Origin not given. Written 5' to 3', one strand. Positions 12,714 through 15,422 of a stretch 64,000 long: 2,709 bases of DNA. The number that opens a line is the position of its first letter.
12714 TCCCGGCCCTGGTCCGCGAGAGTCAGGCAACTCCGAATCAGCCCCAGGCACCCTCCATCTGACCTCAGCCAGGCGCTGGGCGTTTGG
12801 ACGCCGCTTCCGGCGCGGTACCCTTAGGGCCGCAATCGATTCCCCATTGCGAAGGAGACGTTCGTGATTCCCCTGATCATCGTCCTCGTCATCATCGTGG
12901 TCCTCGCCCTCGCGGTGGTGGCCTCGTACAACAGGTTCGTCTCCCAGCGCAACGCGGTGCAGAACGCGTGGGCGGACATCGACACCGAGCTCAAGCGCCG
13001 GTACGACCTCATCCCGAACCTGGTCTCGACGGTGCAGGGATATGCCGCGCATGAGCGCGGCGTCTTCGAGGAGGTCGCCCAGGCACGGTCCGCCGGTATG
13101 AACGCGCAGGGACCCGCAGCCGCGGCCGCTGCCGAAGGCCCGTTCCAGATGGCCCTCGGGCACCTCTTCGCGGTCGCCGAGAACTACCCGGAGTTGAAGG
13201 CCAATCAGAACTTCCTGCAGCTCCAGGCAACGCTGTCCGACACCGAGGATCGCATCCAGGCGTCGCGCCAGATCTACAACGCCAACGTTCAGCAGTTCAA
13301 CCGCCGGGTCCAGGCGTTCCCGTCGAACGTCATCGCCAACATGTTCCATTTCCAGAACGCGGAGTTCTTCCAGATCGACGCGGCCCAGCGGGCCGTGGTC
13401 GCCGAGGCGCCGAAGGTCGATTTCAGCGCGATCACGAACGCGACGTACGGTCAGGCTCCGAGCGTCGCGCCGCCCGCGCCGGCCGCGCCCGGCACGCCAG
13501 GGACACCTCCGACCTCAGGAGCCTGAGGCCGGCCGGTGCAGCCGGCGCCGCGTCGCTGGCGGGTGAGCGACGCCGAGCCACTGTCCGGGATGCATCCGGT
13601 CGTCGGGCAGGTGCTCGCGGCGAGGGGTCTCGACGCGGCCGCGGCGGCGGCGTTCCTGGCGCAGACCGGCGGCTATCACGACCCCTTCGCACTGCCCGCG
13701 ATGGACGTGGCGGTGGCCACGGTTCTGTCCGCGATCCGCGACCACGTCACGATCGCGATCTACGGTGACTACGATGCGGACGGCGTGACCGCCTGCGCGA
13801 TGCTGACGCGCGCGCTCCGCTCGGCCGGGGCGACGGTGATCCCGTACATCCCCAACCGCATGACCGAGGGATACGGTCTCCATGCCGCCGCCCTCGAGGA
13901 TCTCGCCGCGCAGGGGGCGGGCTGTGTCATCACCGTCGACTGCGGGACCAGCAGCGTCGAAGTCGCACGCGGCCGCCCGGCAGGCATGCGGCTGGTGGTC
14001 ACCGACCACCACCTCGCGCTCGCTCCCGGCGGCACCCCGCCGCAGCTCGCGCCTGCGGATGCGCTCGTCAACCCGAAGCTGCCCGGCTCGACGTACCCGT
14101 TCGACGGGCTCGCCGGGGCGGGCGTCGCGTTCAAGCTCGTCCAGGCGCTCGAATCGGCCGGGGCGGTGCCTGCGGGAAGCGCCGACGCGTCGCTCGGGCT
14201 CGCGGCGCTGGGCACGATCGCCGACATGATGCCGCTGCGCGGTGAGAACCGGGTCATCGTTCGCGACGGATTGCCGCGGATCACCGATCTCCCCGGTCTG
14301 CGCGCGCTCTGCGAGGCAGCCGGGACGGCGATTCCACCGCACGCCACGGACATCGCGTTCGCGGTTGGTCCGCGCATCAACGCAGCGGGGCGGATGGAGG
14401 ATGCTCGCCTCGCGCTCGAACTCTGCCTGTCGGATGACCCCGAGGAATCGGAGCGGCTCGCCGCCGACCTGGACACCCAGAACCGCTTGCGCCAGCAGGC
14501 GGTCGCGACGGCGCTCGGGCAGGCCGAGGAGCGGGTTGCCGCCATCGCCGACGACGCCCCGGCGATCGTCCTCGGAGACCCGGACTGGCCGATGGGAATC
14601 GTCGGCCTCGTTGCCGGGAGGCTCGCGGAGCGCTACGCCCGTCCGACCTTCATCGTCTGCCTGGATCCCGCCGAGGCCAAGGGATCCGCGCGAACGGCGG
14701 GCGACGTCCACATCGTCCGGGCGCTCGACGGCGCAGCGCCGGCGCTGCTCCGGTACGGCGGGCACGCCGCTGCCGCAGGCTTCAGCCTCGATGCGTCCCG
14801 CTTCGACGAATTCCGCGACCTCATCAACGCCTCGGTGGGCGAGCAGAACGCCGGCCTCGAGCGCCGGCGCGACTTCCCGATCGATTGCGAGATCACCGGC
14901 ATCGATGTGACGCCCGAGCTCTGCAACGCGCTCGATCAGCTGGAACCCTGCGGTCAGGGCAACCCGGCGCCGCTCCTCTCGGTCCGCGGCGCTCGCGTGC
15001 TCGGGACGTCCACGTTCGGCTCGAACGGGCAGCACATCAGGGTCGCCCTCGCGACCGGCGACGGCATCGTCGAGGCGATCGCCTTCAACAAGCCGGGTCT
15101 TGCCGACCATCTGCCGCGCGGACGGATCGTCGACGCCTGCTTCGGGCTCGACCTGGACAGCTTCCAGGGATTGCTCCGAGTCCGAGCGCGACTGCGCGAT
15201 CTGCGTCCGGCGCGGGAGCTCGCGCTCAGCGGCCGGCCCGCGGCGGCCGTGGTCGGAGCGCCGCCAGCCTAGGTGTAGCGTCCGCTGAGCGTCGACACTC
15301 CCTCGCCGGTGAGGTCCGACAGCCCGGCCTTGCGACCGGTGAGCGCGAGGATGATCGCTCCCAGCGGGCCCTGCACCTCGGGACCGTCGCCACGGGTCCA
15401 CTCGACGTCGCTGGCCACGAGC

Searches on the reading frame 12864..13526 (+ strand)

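Call 21: search_protein_families(library=pfam, proteins=[window:12864-13526:+], max_evalue=0.01)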
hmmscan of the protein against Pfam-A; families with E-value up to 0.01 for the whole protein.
window:12864-13526:+ (220 aa): 1 family
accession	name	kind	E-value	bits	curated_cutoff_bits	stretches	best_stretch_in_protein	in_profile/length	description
PF04011.17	LemA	-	9e-58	194.8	26.2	1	35-187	1-149/149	LemA family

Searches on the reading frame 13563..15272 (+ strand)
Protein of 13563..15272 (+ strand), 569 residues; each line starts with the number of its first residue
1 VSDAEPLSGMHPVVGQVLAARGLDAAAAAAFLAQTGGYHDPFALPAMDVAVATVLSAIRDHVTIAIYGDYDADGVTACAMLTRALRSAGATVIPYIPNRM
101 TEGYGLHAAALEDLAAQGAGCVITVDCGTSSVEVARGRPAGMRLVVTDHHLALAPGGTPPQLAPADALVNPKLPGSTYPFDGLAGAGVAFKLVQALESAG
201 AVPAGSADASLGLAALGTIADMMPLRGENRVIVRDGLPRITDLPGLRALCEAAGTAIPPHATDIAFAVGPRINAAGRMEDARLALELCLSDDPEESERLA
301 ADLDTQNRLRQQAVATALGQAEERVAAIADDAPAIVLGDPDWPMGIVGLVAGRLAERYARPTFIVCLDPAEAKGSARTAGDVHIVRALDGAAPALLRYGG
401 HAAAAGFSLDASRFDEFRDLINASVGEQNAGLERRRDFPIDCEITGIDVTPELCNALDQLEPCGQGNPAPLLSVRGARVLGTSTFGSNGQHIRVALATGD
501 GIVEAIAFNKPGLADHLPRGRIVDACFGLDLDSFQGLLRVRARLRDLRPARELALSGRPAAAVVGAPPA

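Call 86: search_protein_families(library=pfam, proteins=[window:13563-15272:+], max_evalue=0.001)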
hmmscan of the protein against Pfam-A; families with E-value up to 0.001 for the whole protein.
window:13563-15272:+ (569 aa): 3 families
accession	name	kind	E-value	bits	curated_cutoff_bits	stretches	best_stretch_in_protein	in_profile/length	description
PF17768.7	RecJ_OB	-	3.7e-21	75.6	27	1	440-546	1-107/107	RecJ OB domain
PF01368.27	DHH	-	8e-20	71.8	28.1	1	63-216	1-123/125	DHH family, N-terminal domain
PF02272.25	DHHA1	-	6.2e-11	43.1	25.9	1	334-425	4-100/102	DHHA1 domain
